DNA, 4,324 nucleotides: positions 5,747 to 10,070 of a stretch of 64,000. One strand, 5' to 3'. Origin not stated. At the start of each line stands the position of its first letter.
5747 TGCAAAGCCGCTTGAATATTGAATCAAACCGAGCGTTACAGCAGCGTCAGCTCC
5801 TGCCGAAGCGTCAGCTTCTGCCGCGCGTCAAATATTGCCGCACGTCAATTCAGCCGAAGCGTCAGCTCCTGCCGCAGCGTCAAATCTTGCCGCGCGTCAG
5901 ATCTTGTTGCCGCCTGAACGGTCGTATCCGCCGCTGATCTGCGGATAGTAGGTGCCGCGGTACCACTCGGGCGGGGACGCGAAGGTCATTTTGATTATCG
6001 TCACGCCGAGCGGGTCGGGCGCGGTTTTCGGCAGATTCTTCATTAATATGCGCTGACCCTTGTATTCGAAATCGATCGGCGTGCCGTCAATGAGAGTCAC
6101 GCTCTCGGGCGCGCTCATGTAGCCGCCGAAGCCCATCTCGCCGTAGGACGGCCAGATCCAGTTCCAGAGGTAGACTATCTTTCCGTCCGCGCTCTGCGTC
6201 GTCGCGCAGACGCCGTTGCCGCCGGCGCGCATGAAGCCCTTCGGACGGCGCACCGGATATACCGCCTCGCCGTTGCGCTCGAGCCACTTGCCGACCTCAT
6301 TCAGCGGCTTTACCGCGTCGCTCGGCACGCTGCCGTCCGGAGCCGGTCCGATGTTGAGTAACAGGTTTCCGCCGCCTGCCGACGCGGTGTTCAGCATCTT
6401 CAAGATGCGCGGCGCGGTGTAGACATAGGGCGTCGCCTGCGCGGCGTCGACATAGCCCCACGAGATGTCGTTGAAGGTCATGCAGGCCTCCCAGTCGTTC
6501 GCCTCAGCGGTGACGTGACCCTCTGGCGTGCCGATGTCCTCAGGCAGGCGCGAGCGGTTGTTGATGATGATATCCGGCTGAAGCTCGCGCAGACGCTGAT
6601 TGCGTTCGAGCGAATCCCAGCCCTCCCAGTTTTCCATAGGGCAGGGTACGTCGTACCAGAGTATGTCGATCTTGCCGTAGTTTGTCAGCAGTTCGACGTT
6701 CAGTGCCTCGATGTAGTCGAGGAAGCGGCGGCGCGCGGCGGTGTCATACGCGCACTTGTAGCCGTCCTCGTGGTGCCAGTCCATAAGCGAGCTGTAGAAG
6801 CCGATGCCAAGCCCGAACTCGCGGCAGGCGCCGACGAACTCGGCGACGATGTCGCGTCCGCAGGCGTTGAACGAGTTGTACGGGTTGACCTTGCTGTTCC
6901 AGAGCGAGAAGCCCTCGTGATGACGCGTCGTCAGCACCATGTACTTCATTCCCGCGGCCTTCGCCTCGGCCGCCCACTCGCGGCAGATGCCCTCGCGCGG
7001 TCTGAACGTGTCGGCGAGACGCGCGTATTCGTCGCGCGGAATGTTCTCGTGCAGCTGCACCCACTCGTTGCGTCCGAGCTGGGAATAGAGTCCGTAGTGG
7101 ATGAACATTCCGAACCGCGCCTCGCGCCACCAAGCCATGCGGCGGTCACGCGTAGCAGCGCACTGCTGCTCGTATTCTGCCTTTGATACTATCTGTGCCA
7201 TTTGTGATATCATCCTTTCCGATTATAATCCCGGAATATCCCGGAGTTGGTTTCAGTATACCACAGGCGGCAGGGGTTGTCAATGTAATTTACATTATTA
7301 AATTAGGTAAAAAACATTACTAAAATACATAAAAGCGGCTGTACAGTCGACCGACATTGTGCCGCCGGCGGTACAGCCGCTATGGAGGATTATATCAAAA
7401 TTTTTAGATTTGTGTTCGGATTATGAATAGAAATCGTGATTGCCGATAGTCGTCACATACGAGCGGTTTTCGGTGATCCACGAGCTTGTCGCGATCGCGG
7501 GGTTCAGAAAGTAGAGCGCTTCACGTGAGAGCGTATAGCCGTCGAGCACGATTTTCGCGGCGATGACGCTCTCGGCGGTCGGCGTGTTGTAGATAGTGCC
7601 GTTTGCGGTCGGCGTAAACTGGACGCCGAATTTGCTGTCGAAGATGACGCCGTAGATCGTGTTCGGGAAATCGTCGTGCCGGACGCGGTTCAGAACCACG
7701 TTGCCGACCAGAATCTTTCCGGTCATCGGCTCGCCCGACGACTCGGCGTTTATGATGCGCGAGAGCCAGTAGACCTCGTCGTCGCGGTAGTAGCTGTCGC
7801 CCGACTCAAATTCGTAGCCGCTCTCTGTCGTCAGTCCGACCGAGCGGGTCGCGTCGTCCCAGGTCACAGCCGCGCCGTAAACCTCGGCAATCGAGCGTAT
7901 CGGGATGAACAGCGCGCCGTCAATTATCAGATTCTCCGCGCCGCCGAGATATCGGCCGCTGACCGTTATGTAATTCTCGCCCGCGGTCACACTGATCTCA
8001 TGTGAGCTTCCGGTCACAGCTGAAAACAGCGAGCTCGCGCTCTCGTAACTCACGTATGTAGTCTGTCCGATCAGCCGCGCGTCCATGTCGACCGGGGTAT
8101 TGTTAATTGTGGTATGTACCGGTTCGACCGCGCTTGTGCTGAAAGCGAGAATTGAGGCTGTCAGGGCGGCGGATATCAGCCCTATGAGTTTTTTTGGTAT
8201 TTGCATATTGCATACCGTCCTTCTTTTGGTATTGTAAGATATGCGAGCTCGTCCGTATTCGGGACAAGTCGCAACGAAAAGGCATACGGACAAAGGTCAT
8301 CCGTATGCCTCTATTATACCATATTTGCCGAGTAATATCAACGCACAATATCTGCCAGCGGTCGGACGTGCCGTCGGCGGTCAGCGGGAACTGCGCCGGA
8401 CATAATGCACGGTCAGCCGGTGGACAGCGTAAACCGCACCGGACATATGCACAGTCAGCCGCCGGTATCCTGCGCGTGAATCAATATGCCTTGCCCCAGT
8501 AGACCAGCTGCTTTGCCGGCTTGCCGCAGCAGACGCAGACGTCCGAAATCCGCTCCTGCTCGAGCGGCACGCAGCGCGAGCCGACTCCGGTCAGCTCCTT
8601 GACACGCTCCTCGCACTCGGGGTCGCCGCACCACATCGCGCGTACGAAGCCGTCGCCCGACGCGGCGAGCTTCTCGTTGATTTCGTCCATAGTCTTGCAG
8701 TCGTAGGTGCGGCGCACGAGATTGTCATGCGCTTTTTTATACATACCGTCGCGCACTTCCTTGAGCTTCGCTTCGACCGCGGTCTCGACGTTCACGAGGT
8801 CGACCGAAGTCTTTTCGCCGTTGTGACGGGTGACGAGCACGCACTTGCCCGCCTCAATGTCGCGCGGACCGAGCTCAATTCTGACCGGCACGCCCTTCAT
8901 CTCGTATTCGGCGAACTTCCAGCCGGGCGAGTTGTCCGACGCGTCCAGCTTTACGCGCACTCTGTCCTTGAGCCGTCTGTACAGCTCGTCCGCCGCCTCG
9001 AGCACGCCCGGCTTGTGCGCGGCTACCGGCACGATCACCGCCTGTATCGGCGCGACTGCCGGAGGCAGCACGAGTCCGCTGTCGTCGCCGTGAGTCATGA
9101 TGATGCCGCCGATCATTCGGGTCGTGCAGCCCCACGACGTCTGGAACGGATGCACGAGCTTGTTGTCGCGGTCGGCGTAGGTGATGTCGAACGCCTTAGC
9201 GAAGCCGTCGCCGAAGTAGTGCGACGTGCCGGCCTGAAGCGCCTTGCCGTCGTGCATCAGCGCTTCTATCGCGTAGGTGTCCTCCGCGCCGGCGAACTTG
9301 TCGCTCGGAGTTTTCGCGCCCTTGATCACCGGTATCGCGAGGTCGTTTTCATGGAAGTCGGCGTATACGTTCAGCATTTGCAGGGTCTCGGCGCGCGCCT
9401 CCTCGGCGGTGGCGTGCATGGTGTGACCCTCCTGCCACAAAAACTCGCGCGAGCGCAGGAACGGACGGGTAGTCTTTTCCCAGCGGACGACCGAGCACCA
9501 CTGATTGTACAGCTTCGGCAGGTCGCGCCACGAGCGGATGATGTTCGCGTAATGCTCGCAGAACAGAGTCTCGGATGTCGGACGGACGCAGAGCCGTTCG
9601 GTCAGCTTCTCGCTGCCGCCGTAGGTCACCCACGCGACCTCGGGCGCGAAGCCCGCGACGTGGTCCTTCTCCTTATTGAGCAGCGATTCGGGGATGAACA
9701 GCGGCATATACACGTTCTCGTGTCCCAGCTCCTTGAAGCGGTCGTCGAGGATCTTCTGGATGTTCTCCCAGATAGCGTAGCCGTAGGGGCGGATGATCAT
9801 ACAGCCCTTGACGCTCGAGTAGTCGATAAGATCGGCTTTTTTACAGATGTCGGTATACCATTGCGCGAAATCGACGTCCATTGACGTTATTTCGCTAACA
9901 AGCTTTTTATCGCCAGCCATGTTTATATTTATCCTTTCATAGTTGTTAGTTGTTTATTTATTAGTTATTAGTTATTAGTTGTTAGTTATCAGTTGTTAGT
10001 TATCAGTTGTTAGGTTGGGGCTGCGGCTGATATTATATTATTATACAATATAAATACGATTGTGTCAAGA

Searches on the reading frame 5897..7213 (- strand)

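Call 73: search_protein_families(library=pfam, max_evalue=0.001, proteins=[window:5897-7213:-])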
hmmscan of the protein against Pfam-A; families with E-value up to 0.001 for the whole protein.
window:5897-7213:- (438 aa): 2 families
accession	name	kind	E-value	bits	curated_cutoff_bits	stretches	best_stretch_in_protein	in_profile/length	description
PF01120.23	Alpha_L_fucos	-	1.6e-73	248.6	25.2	1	3-316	3-345/345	Alpha-L-fucosidase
PF14871.12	GHL6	-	0.00046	20.8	35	1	79-137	4-60/132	Hypothetical glycosyl hydrolase 6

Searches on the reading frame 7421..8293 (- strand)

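Call 73: search_protein_families(library=pfam, max_evalue=0.001, proteins=[window:7421-8293:-])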
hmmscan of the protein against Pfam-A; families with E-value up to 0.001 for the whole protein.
window:7421-8293:- (290 aa): 2 families
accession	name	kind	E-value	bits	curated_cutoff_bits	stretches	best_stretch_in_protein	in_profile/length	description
PF07486.17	Hydrolase_2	-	1.8e-28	99.5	27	1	187-289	1-100/100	Cell Wall Hydrolase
PF07833.16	Cu_amine_oxidN1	-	1.1e-08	35.4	24.2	1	93-152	46-106/108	Copper amine oxidase N-terminal domain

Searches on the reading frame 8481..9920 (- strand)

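Call 73: search_protein_families(library=pfam, max_evalue=0.001, proteins=[window:8481-9920:-])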
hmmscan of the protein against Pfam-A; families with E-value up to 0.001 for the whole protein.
window:8481-9920:- (479 aa): 3 families
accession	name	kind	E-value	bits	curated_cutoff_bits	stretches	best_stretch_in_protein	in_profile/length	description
PF09180.16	ProRS-C_1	-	1.1e-24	86.7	31.5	1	411-479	1-71/71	Prolyl-tRNA synthetase, C-terminal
PF00587.30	tRNA-synt_2b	-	2.1e-22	80.5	29.3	1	105-274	6-176/179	tRNA synthetase class II core domain (G, H, P, S and T)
PF03129.25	HGTP_anticodon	-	4e-20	72.2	21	1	293-384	1-93/94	Anticodon binding domain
